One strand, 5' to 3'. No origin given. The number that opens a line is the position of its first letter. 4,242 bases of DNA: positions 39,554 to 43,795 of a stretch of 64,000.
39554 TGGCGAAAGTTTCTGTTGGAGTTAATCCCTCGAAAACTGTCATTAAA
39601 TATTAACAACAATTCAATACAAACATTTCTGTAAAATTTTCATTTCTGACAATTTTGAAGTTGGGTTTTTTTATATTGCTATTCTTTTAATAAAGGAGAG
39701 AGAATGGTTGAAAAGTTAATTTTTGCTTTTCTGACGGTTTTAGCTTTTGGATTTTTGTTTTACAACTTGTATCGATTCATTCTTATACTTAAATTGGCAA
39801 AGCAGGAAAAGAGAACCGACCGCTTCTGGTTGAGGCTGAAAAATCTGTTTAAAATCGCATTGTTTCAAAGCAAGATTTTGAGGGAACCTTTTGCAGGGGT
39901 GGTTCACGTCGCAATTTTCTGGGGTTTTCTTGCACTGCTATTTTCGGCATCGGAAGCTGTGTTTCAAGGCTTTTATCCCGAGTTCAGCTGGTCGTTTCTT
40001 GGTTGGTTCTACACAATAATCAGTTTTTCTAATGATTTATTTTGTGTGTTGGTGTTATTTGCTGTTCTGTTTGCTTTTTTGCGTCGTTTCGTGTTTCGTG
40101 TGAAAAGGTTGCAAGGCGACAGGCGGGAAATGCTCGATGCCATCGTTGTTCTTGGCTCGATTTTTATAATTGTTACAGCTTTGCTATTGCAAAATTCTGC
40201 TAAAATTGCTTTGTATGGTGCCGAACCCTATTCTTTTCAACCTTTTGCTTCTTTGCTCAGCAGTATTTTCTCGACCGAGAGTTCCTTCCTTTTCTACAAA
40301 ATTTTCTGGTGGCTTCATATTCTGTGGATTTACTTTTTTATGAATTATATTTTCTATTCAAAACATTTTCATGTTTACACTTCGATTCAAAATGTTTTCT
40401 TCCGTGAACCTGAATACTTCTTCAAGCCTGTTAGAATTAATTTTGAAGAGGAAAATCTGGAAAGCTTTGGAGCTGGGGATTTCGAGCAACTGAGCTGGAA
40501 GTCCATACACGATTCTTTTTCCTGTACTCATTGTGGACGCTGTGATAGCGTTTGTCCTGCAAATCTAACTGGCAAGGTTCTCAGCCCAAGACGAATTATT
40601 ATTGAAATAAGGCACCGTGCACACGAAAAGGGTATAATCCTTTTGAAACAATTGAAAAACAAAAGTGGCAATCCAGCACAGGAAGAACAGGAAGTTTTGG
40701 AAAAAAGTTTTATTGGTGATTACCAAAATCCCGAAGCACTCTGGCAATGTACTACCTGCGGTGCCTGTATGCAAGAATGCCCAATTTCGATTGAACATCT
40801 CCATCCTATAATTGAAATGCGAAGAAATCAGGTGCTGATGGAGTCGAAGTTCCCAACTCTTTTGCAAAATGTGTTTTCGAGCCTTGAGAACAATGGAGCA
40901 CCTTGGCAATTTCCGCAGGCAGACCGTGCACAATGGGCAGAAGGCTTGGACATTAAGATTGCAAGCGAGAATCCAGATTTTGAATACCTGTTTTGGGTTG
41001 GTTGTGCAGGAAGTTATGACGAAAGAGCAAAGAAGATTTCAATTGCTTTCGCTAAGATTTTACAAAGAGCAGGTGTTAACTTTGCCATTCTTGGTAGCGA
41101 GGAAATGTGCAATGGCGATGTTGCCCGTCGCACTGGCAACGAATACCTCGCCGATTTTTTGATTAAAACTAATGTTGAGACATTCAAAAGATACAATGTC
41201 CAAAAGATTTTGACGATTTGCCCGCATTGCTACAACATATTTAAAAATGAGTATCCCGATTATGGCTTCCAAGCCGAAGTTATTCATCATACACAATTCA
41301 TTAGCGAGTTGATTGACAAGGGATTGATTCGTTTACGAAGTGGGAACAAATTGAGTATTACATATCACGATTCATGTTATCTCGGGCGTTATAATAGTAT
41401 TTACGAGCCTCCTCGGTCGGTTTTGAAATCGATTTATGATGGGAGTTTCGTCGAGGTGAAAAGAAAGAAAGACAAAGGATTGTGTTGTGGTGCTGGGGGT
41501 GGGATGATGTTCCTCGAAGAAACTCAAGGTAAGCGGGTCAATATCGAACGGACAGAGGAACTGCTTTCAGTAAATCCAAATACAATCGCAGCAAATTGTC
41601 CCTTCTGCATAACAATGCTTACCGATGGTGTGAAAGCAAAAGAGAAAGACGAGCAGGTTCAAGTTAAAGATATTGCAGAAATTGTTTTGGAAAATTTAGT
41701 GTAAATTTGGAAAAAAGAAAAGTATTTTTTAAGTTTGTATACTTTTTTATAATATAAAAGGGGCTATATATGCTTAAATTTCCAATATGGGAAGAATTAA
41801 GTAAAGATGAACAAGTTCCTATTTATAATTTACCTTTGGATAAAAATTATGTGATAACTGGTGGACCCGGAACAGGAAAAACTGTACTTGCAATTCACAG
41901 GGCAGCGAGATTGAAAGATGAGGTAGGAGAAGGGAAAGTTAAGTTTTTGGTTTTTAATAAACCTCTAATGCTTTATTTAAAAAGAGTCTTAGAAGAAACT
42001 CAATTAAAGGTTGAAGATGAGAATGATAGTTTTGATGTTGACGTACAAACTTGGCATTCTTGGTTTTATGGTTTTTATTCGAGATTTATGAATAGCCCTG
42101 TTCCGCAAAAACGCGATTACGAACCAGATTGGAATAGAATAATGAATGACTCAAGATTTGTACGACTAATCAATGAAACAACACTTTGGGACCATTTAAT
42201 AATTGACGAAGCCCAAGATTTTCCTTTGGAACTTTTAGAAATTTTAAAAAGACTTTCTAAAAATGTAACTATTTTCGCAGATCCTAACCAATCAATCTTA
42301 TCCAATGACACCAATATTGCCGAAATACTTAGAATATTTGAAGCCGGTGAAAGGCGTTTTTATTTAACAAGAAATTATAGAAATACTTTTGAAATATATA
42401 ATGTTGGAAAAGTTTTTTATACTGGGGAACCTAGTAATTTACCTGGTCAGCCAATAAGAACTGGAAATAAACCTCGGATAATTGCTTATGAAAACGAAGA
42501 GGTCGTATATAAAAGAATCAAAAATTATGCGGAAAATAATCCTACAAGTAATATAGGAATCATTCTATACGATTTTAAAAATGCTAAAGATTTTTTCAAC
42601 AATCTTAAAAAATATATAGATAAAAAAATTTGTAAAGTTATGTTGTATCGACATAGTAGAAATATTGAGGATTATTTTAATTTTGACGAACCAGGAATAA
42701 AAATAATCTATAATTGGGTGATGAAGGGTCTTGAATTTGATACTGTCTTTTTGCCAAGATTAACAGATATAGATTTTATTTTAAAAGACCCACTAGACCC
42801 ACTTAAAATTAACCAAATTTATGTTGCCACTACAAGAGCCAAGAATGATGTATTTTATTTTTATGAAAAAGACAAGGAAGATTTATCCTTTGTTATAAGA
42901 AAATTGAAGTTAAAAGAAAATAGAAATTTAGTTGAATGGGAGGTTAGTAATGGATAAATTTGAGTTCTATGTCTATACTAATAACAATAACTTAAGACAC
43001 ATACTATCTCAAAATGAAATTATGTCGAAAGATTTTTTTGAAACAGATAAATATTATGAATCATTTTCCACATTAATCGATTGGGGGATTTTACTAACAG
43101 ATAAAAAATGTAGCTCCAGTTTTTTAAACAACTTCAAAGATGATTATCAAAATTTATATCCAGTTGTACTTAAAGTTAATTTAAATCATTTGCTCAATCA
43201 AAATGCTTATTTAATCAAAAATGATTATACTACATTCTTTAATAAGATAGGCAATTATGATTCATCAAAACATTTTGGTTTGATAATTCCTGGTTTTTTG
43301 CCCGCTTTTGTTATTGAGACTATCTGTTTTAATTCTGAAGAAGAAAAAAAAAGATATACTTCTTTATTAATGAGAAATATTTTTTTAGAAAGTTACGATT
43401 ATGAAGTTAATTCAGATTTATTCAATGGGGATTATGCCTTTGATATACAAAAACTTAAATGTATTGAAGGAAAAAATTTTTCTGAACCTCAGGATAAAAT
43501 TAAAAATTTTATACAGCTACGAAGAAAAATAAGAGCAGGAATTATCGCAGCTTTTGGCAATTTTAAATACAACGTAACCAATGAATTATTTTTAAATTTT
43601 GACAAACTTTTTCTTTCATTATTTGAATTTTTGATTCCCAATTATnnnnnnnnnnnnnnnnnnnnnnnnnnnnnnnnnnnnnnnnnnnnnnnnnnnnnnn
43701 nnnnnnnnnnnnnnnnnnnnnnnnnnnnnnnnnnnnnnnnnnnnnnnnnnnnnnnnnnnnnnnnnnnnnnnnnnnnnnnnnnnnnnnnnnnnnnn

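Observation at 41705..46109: AT-rich, translationally coupled three-gene operon (compact SF1 helicase plus two orphan proteins): candidate uncharacterised defence/conflict system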

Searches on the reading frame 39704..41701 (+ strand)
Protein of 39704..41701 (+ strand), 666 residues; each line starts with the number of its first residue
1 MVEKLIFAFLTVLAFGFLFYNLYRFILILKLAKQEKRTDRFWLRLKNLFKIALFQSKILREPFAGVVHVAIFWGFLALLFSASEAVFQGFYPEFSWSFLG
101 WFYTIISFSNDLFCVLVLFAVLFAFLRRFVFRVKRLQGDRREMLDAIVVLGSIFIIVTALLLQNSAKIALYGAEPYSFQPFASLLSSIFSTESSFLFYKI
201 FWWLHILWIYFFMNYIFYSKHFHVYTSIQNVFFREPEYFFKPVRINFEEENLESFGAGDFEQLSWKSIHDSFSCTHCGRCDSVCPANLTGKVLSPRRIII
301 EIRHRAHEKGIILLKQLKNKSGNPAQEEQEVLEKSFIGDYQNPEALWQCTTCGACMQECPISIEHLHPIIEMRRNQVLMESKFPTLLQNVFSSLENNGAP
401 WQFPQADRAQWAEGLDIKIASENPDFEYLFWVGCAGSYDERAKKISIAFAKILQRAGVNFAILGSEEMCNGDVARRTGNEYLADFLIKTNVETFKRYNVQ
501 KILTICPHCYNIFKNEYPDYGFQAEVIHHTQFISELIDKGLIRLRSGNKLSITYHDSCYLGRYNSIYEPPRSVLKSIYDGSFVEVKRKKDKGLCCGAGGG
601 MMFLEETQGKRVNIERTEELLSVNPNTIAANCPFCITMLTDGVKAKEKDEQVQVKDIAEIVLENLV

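Call 73: find_related_loci(query=window:39704-41701:+, collection=genome_contigs, flank=7000)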
Query window:39704-41701:+ (666 aa) in genome_contigs; peptide patterns used: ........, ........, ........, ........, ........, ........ (x = any residue, [..] = any of these).
599 stretches matched a pattern (row limit reached: there are more); 550 encode a relative of the query (tblastn E <= 1e-3); the best 80 are kept; 80 distinct loci.
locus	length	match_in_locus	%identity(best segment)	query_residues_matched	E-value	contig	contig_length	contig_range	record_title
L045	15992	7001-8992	78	1-665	0e+0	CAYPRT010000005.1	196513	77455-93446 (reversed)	MAG TPA_asm: uncultured Hyphomicrobiales bacterium isolate binchicken_co30_98 genome assembly, contig: NODE_80_length_19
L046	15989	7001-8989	77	2-665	0e+0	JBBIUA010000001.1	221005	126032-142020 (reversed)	MAG: Ignavibacteria bacterium isolate QNF170220_bin_42 NODE_18_length_221005_cov_2.48417, whole genome shotgun sequence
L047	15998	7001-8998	77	1-665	0e+0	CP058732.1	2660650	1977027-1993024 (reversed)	MAG: Candidatus Kapaibacterium sp. isolate Ch6 chromosome, complete genome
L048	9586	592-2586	74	1-665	0e+0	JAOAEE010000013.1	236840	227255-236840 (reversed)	MAG: Ignavibacteria bacterium isolate SKW251 k141_501366, whole genome shotgun sequence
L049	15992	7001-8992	71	1-665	0e+0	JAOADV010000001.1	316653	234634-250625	MAG: Ignavibacteria bacterium isolate SKW242 NODE_1_length_316653_cov_8.048469, whole genome shotgun sequence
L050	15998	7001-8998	70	1-666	0e+0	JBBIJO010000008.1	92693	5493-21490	MAG: Ignavibacteria bacterium isolate RSF170216_bin_164 NODE_305_length_92693_cov_19.025940, whole genome shotgun sequen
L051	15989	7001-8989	70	1-665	0e+0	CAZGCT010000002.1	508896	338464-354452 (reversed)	MAG TPA_asm: uncultured Hyphomicrobiales bacterium isolate binchicken_co40_53 genome assembly, contig: NODE_10_length_50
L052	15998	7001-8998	70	1-666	0e+0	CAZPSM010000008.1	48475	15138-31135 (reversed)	MAG TPA_asm: uncultured Hyphomicrobiales bacterium isolate binchicken_co135_216 genome assembly, contig: NODE_1545_lengt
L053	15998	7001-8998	72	1-666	0e+0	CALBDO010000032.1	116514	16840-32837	MAG: Candidatus Kapabacteria bacterium isolate R1_Bin_METABAT__89_1 genome assembly, contig: c_000003807669, whole genom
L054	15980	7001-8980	60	3-663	0e+0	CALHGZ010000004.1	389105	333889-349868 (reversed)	MAG: Candidatus Kapabacteria bacterium isolate N1_Bin_METABAT__253_1 genome assembly, contig: c_000002896452, whole geno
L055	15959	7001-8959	61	16-665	0e+0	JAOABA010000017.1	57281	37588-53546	MAG: Candidatus Kapaibacterium sp. isolate SKW166 k141_1734955, whole genome shotgun sequence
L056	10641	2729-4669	60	18-665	0e+0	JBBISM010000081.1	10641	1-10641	MAG: Ignavibacteria bacterium isolate QNS170220_bin_373 NODE_2212_length_10641_cov_3.378235, whole genome shotgun sequen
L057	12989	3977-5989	59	1-665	0e+0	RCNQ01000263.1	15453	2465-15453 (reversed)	MAG: Bacteroidetes/Chlorobi group bacterium ChocPot_Mid ChocPot_contig_9179, whole genome shotgun sequence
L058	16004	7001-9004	57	1-665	0e+0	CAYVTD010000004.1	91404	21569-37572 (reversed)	MAG TPA_asm: uncultured Hyphomicrobiales bacterium isolate binchicken_co74_407 genome assembly, contig: NODE_417_length_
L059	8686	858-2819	58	17-665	0e+0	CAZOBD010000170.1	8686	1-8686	MAG TPA_asm: uncultured Hyphomicrobiales bacterium isolate SRP141376_co4_174 genome assembly, contig: NODE_13237_length_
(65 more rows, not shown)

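Call 105: search_protein_families(library=pfam, proteins=[window:39704-41701:+], max_evalue=0.001)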
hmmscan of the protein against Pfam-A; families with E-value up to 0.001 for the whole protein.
window:39704-41701:+ (666 aa): 9 families
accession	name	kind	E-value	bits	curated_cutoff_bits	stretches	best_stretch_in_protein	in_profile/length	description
PF02754.22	CCG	-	1.6e-32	111.9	20.6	2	552-639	1-84/85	Cysteine-rich domain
PF13183.11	Fer4_8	-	5.5e-12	46.5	27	2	334-363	46-68/68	4Fe-4S dicluster domain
PF13187.11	Fer4_9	-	2.6e-10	40.6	27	1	274-360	2-48/52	4Fe-4S dicluster domain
PF13237.11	Fer4_10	-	7.1e-10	39.1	25.5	1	268-360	3-53/53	4Fe-4S dicluster domain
PF13534.11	Fer4_17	-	8.6e-09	36.3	22.2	1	258-288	32-60/61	4Fe-4S dicluster domain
PF12797.12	Fer4_2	-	1.3e-06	28.4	24.5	1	265-286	1-22/22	4Fe-4S binding domain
PF00037.32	Fer4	-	1.9e-05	24.7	21.1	0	272-287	6-21/24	4Fe-4S binding domain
PF12838.12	Fer4_7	-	0.00017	22.4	27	1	273-361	1-50/52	4Fe-4S dicluster domain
PF13746.11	Fer4_18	-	0.00024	21.7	27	0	320-364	32-76/114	4Fe-4S dicluster domain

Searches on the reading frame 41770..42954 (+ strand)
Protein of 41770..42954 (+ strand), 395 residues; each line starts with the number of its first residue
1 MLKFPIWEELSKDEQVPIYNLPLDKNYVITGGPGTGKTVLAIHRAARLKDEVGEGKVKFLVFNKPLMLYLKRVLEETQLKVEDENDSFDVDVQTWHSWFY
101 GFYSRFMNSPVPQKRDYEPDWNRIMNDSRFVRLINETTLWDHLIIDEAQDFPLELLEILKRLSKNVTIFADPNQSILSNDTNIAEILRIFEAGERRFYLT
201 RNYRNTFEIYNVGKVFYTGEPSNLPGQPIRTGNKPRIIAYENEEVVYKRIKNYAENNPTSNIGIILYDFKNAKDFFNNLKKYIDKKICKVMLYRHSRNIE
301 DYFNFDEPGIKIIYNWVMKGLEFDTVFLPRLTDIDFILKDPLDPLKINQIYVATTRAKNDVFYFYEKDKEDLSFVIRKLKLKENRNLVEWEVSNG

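Call 3: search_protein_families(library=pfam, proteins=[window:41770-42954:+], max_evalue=1)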
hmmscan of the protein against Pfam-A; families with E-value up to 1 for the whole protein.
window:41770-42954:+ (395 aa): 19 families
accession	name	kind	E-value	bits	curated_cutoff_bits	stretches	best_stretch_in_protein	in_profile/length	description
PF09848.15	SLFN-g3_helicase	-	7.2e-13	49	24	1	26-204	3-160/354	Schlafen group 3, DNA/RNA helicase domain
PF13245.12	AAA_19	-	6.5e-09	36.5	25.1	1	25-176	12-130/134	AAA domain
PF00580.27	UvrD-helicase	-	1.6e-08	35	23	2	139-177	212-253/271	UvrD/REP helicase N-terminal domain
PF01443.25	Viral_helicase1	-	1.9e-07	31.6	21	1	141-206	61-133/228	Viral superfamily 1 RNA helicase core domain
PF13401.12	AAA_22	-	2.7e-07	31.4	27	1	26-165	7-110/130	AAA domain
PF13361.12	UvrD_C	-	8.2e-07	29.2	25.6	1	318-365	295-347/350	UvrD-like helicase C-terminal domain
PF13538.12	UvrD_C_2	-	0.00035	20.8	27.4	1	319-361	11-49/52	UvrD-like helicase C-terminal domain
PF04851.21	ResIII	-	0.00048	20.5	22.5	1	24-77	23-76/164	Type III restriction enzyme, res subunit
PF02562.22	PhoH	-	0.0015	18.5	27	1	28-67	23-59/205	PhoH-like protein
PF06745.19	ATPase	-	0.0096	15.7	26.6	1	21-43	16-38/231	KaiC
PF13521.12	AAA_28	-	0.014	16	27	1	27-47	2-22/164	AAA domain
PF13173.12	AAA_14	-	0.014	15.9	27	0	25-67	3-42/129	AAA domain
PF24883.2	NPHP3_N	-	0.021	15.5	24.8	1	27-62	25-58/164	Nephrocystin 3, N-terminal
PF20720.3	nSTAND3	-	0.043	14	27.2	1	27-51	20-44/155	Novel STAND NTPase 3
PF13191.12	AAA_16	-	0.045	14.7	32.6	1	26-165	26-158/167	AAA ATPase domain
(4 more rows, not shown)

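Call 4: search_protein_families(library=padloc, proteins=[window:41770-42954:+], max_evalue=1)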
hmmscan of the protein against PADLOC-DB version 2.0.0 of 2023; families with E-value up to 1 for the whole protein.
window:41770-42954:+ (395 aa): 37 families (the best 25 are shown)
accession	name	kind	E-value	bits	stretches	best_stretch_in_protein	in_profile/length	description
PDLC01087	C3a187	-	4.6e-17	60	1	28-364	214-542/559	NERD+UvrD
PDLC00104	GajB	-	7.2e-14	49.4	2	24-100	15-89/574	UrvD helicase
PDLC03802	RTasHel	-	9.4e-14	49.2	2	140-259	193-311/675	DRT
PDLC03813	RTasNERD-Hel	-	4.5e-13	47.1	1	13-370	213-516/519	DRT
PDLC00132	GajB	-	4.8e-13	46.6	3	138-223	213-305/625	UrvD helicase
PDLC00117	GajB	-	2.3e-12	44.2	3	140-217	219-302/604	UrvD helicase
PDLC00122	GajB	-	7.8e-12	42.8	2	273-369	385-476/502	UrvD helicase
PDLC00106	GajB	-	2.4e-10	37.6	2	140-213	206-284/577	UrvD helicase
PDLC00129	GajB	-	1.2e-09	35.3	1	125-276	211-365/594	UrvD helicase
PDLC00103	GajB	-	3e-09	34.4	1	309-372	520-583/612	UrvD helicase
PDLC00119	GajB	-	7.9e-09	33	3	140-292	219-365/565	UrvD helicase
PDLC00148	GajB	-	2.2e-08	31.5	2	138-214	148-239/369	UrvD helicase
PDLC00127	GajB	-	3.3e-08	30.5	2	270-371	468-572/594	UrvD helicase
PDLC00116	GajB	-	1.8e-07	28.3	2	139-255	159-282/557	UrvD helicase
PDLC00141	GajB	-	3e-07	27.1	1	25-101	16-91/572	UrvD helicase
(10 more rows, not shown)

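Call 5: search_protein_families(library=ncbifam, proteins=[window:41770-42954:+], max_evalue=1)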
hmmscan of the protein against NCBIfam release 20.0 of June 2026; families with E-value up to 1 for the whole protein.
window:41770-42954:+ (395 aa): 12 families
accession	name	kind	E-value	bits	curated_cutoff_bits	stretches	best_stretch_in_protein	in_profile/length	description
NF041464.1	HelD_BACSU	equivalog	3.7e-17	61.5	419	1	137-369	544-767/779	RNA polymerase recycling motor HelD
NF041254.1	motor_HelR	exception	1.1e-07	30.5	750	1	26-49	203-226/706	RNA polymerase recycling motor ATPase HelR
NF053713.1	helicas_STM2767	equivalog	1.2e-07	30.5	550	1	18-181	183-360/665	STM2767 family DEAD/DEAH box helicase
NF041258.1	motor_HelR_2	exception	1.3e-07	30.3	1100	1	14-48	174-208/713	RNA polymerase recycling motor ATPase HelR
TIGR00609.1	recB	equivalog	3.8e-06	25.3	696.05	2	140-210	372-448/1175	exodeoxyribonuclease V subunit beta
NF041465.1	HelD_MYCSM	equivalog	5.5e-05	21.4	1051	1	24-48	189-213/719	RNA polymerase recycling motor HelD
TIGR01448.2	helicase_RecD2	equivalog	0.00057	18.1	500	1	24-40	331-347/713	SF1B family DNA helicase RecD2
NF008276.0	PRK11054.1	equivalog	0.0025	16.4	543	0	138-177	429-473/684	DNA helicase IV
TIGR01447.1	recD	equivalog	0.0028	16.3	310.15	1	27-42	166-181/597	exodeoxyribonuclease V subunit alpha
NF038214.1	IS21_help_AAA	equivalog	0.036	13.7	200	1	25-50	91-116/232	IS21-like element helper ATPase IstB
TIGR03881.1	KaiC_arch_4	hypoth_equivalog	0.068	12.8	247.8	1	26-46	23-43/231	KaiC domain-containing protein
NF006799.0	PRK09302.1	equivalog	0.17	10.4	408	1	21-46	28-53/515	circadian clock protein KaiC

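Call 28: search_solved_structures(query=window:41770-42954:+, max_evalue=0.01)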
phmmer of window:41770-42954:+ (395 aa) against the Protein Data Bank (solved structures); distinct sequences matched with E-value up to 0.01: 2.
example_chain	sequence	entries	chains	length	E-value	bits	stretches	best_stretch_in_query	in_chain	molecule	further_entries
6wvk_H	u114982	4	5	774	0.00013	24.2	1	137-365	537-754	DNA helicase IV | DNA helicase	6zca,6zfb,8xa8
6yxu_H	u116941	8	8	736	0.0038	19.4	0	21-48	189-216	RNA polymerase-associated transcription factor HelD | Helicase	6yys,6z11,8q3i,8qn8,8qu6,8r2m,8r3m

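Call 91: search_protein_families(library=phrogs, proteins=[window:41770-42954:+], max_evalue=0.01)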
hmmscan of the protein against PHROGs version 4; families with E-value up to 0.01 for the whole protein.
window:41770-42954:+ (395 aa): 5 families
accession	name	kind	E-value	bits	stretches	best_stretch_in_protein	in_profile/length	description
phrog_1967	-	DNA, RNA and nucleotide metabolism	4.2e-19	69.6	2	13-110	155-244/776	DNA helicase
phrog_170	-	other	3.7e-06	27.6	0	15-61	80-124/323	PhoH-like phosphate starvation-inducible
phrog_25205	-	unknown function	5.1e-06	26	1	25-101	16-92/607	-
phrog_325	-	DNA, RNA and nucleotide metabolism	0.00024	20.5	0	24-50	490-516/986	Dda-like helicase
phrog_296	-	integration and excision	0.0039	16.9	0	143-162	392-411/626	DNA transposition protein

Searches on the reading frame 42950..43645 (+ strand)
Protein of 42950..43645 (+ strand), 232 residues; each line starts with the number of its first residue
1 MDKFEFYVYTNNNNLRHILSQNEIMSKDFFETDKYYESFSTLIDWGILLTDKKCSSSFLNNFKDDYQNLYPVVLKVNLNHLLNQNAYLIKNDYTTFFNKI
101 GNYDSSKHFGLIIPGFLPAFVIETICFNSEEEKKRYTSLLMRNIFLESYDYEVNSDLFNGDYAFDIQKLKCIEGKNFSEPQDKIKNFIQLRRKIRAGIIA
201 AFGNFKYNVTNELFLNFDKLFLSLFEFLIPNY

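Call 57: search_solved_structures(query=A6, max_evalue=10, show_alignments=5)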
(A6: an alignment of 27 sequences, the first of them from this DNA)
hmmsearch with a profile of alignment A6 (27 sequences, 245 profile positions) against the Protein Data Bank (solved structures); distinct sequences matched with E-value up to 10: 0.

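Call 58: search_protein_families(library=pfam, alignment_id=A6, max_evalue=10)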
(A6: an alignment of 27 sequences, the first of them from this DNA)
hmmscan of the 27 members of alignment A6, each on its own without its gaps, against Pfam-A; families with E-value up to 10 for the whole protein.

A. member 1, seq(232 aa): 1 family
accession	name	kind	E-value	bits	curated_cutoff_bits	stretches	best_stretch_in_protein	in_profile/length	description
PF10742.14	DUF2555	-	3.5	8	25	1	31-48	20-37/55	Protein of unknown function (DUF2555)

B. families by the number of members that match (of 27 scanned): 14 families
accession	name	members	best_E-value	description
PF22546.2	2CompART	6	1.5e-06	2-Component system ADP-ribosyltransferase domain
PF14487.12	DarT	2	0.0059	ssDNA thymidine ADP-ribosyltransferase, DarT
PF13556.12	HTH_30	1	0.022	PucR C-terminal helix-turn-helix domain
PF09097.16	Phage-tail_1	1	0.033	Baseplate structural protein, domain 1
PF07061.16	Swi5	1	0.08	Swi5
PF02397.22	Bac_transf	1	0.12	Bacterial sugar transferase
PF04127.22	DFP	1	0.14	DNA/pantothenate metabolism flavoprotein C-terminal domain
PF21068.3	ATPgraspMvdD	1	0.23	MvdD pre-ATP grasp domain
PF20047.4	DUF6449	1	0.25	Domain of unknown function (DUF6449)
PF13349.12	DUF4097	1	0.31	Toastrack DUF4097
PF23080.1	DUF7046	1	0.39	Domain of unknown function (DUF7046)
PF24236.1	Tea_helical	1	0.4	Telomere ends associated alpha-helical domain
PF07374.17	DUF1492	1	0.95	Protein of unknown function (DUF1492)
PF10742.14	DUF2555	1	3.5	Protein of unknown function (DUF2555)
